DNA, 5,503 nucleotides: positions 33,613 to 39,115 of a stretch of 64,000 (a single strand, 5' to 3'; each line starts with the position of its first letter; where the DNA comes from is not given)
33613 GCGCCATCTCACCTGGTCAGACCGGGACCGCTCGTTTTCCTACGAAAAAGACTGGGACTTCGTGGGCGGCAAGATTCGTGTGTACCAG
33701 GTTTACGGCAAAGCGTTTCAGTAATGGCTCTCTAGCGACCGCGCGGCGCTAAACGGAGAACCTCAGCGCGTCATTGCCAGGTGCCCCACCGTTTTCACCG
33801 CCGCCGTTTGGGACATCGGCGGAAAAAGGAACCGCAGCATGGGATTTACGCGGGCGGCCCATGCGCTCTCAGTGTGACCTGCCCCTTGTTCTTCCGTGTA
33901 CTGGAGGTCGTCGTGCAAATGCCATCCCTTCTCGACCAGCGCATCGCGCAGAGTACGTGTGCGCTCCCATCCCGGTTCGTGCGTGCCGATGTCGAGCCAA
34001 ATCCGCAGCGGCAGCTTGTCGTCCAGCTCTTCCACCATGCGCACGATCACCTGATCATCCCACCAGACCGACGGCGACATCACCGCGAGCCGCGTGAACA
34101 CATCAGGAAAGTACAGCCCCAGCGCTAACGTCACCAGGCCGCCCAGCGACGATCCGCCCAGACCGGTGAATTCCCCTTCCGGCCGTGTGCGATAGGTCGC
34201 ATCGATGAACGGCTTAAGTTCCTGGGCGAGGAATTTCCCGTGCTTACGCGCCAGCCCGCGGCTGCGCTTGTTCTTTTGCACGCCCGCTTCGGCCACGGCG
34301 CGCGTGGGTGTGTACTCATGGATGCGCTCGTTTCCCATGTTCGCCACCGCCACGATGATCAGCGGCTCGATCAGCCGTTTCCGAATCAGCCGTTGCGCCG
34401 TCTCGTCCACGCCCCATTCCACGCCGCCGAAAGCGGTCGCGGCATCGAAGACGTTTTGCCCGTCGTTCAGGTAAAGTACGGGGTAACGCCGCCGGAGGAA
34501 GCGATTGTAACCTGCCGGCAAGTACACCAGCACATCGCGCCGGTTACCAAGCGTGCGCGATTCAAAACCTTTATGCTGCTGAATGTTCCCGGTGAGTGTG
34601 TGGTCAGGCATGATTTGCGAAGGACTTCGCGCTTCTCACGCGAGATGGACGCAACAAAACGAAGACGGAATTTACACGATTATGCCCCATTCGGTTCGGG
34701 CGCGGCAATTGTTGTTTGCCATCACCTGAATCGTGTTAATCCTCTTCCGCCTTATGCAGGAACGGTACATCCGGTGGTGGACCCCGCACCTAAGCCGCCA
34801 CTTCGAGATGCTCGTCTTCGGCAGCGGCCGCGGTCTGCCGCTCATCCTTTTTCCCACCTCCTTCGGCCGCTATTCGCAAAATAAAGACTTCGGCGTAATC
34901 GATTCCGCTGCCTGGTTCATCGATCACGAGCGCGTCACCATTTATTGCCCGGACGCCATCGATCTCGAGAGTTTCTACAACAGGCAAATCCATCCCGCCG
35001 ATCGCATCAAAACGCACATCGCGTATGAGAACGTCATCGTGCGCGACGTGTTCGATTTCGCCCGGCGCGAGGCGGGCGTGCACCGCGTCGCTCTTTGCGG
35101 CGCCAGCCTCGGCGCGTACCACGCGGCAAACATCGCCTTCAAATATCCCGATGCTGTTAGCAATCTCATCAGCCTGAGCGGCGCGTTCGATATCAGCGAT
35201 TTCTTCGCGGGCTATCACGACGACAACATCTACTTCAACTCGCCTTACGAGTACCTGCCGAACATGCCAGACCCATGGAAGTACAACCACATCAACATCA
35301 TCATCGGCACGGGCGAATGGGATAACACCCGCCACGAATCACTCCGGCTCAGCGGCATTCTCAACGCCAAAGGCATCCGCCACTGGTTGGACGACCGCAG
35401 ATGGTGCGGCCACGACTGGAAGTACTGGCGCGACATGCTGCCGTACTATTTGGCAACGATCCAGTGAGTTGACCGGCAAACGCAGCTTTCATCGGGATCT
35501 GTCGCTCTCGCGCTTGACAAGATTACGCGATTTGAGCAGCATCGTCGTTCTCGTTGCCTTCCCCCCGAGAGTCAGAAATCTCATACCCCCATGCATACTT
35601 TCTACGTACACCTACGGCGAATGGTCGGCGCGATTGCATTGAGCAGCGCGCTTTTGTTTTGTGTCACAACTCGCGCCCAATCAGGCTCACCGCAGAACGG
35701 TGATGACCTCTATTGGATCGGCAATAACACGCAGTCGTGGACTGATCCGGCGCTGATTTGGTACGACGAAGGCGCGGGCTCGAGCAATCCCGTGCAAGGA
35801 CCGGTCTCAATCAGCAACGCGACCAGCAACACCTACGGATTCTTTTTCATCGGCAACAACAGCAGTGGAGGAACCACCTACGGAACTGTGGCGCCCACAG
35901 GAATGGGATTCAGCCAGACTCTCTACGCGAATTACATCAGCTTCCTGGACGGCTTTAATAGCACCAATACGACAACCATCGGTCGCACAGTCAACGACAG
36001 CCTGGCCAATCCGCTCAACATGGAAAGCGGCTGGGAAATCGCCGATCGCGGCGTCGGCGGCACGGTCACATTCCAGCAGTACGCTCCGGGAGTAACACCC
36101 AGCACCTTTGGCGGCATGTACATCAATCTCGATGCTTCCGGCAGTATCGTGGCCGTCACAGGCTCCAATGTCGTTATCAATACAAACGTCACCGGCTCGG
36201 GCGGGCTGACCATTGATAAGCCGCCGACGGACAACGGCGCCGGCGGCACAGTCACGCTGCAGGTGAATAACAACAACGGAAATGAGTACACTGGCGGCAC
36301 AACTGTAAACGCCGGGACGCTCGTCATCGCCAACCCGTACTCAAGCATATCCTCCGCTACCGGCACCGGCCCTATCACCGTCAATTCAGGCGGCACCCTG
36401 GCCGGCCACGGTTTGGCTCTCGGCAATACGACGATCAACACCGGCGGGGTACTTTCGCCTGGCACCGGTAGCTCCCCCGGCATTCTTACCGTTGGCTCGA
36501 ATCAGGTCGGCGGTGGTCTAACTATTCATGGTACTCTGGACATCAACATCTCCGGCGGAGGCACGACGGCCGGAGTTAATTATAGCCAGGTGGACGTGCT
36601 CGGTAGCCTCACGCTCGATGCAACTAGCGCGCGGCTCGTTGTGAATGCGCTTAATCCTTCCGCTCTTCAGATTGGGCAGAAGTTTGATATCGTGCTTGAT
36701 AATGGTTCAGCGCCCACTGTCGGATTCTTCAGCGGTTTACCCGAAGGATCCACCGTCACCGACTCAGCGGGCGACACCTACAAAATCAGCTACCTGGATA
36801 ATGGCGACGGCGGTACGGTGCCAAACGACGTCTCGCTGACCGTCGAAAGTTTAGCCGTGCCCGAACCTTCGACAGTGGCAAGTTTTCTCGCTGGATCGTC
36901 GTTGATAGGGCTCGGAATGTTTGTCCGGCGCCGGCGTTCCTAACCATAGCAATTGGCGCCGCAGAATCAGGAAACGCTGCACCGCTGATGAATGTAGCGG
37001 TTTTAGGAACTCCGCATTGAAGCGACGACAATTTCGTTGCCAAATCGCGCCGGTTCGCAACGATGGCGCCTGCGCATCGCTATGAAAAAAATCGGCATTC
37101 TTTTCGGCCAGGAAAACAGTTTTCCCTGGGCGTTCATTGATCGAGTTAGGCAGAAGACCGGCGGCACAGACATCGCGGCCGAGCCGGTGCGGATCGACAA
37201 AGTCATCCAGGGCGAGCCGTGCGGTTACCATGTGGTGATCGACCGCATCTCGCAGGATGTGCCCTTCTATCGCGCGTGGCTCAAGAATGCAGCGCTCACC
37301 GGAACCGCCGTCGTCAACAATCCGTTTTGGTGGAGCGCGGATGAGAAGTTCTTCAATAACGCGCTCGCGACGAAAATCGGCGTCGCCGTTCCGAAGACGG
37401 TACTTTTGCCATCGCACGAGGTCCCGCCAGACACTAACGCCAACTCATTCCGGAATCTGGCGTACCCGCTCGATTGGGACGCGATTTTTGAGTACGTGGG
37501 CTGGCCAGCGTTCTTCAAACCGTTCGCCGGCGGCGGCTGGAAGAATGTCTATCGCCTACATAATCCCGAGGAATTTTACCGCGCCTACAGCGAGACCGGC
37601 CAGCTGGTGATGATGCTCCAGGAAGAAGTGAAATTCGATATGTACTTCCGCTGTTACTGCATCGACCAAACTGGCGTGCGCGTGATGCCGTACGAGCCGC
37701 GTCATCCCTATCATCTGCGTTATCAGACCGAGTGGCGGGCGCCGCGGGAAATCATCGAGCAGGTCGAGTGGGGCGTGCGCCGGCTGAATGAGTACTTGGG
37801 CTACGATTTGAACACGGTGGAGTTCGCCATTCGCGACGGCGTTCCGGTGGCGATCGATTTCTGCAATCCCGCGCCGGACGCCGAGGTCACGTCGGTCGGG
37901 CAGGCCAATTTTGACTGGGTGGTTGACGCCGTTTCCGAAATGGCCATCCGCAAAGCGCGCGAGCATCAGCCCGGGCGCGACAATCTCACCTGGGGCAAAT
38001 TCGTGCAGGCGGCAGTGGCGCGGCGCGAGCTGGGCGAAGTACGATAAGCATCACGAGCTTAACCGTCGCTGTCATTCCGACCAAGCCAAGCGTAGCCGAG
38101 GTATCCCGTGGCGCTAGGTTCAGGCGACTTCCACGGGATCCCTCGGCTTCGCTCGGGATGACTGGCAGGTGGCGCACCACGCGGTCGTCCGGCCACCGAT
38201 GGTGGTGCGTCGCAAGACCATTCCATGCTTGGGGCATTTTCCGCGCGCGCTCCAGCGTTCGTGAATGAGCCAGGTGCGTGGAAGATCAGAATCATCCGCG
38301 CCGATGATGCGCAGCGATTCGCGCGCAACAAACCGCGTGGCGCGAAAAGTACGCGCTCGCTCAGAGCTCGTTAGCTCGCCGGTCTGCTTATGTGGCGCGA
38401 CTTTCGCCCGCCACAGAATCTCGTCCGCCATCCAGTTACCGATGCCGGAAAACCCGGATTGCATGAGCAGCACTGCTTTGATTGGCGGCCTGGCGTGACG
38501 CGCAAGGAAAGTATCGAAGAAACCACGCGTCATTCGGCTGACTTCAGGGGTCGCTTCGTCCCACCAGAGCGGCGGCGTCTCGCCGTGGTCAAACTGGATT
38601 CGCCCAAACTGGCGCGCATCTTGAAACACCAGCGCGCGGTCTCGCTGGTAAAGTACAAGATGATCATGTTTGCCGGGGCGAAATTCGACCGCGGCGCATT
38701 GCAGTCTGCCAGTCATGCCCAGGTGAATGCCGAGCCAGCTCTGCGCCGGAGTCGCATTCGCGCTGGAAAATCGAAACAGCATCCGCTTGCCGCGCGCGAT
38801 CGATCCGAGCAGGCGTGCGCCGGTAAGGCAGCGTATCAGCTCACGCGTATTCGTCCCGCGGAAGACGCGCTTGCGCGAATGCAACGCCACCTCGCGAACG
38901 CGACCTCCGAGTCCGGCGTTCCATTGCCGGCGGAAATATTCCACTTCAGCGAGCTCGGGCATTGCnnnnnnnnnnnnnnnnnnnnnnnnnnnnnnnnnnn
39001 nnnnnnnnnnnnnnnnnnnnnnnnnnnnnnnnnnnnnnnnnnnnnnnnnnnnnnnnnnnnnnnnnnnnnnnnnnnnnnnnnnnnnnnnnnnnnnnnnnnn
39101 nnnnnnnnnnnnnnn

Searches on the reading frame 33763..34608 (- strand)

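Call 66: search_protein_families(library=pfam, proteins=[window:33763-34608:-], max_evalue=0.0001)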
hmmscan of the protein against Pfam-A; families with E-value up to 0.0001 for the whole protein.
window:33763-34608:- (281 aa): 1 family
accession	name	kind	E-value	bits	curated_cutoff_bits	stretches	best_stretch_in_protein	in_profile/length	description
PF00756.26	Esterase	-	8.2e-34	117.9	22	1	17-260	1-250/251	Putative esterase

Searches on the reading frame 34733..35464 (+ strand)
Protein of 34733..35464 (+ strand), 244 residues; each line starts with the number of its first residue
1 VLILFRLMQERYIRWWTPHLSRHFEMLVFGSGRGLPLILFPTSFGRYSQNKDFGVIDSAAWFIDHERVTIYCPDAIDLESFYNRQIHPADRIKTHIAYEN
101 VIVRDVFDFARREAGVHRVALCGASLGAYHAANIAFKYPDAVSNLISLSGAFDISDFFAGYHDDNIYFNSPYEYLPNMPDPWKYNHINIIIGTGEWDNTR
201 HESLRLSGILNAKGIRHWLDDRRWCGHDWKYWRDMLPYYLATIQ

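Call 66: search_protein_families(library=pfam, proteins=[window:34733-35464:+], max_evalue=0.0001)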
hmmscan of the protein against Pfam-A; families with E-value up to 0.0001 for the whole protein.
window:34733-35464:+ (244 aa): 3 families
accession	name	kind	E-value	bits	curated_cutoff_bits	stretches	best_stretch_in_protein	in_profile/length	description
PF00756.26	Esterase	-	2.3e-07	31.3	22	1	96-238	92-246/251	Putative esterase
PF00561.26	Abhydrolase_1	-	6.5e-07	29.7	25.8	1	96-179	48-128/245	alpha/beta hydrolase fold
PF12146.15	Hydrolase_4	-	5.5e-05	23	27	1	99-155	55-114/239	Serine aminopeptidase, S33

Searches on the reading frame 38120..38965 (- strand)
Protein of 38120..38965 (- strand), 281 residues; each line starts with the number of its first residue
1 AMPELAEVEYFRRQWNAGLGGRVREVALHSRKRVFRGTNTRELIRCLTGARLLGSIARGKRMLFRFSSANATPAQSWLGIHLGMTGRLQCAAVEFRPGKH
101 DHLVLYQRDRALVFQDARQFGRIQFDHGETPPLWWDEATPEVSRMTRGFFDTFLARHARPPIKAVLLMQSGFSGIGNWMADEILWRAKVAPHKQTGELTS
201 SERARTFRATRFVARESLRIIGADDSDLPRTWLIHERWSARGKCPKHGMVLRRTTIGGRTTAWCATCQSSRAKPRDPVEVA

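Call 66: search_protein_families(library=pfam, proteins=[window:38120-38965:-], max_evalue=0.0001)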
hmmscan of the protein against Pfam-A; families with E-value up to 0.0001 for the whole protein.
window:38120-38965:- (281 aa): 2 families
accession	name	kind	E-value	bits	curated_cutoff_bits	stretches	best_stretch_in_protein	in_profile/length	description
PF01149.29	Fapy_DNA_glyco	-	8.6e-23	81.6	25.5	1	2-123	1-117/117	Formamidopyrimidine-DNA glycosylase N-terminal domain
PF06831.19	H2TH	-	2e-12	47.3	34.7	1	142-219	7-83/93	Formamidopyrimidine-DNA glycosylase H2TH domain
